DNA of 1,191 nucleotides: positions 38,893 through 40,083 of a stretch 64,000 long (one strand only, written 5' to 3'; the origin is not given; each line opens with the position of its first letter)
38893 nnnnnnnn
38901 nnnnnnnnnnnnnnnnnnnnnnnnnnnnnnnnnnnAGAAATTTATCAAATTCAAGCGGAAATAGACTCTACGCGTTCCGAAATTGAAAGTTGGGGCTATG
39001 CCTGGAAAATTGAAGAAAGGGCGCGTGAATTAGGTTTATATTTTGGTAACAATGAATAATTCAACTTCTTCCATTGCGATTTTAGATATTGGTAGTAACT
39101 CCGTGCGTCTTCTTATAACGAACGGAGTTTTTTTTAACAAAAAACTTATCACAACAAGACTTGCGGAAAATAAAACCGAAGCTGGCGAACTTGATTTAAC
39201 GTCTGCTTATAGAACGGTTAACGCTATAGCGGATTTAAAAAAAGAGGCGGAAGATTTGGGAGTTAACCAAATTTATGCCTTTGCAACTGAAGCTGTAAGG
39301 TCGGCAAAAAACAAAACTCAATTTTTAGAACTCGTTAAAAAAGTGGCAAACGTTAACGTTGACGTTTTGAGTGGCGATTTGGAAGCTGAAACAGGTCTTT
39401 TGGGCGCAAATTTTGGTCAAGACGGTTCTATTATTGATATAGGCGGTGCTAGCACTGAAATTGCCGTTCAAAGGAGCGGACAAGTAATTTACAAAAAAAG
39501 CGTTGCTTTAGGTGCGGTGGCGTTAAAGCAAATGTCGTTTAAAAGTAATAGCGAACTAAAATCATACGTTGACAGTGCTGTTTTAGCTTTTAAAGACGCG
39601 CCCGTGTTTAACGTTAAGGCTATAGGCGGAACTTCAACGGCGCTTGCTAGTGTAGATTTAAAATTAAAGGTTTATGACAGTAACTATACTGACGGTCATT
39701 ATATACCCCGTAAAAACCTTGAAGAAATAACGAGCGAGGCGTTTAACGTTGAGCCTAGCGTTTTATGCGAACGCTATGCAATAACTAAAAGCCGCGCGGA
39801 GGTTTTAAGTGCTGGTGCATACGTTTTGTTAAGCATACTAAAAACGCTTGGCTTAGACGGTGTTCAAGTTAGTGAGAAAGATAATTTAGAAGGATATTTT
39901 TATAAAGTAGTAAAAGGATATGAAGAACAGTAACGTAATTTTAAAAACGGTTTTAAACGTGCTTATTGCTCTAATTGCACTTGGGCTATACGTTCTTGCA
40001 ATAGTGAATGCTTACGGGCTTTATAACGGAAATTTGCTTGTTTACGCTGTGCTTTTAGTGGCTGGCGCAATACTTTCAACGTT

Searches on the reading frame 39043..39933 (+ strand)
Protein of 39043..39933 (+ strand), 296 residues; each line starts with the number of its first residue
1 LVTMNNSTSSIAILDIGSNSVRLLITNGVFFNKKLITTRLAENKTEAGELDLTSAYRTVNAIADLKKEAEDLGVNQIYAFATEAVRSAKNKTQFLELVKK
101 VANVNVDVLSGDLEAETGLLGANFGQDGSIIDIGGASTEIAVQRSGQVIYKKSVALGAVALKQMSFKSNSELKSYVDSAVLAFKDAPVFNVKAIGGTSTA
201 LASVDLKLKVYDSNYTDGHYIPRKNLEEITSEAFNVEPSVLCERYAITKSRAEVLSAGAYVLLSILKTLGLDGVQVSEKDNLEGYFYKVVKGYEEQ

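Call 82: search_protein_families(library=pfam, proteins=[window:39043-39933:+], max_evalue=0.00001)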
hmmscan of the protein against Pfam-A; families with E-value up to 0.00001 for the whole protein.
window:39043-39933:+ (296 aa): 1 family
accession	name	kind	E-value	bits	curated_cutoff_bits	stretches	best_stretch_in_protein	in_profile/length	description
PF02541.22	Ppx-GppA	-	1.1e-37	130.4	27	1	37-290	19-282/285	Ppx/GppA phosphatase family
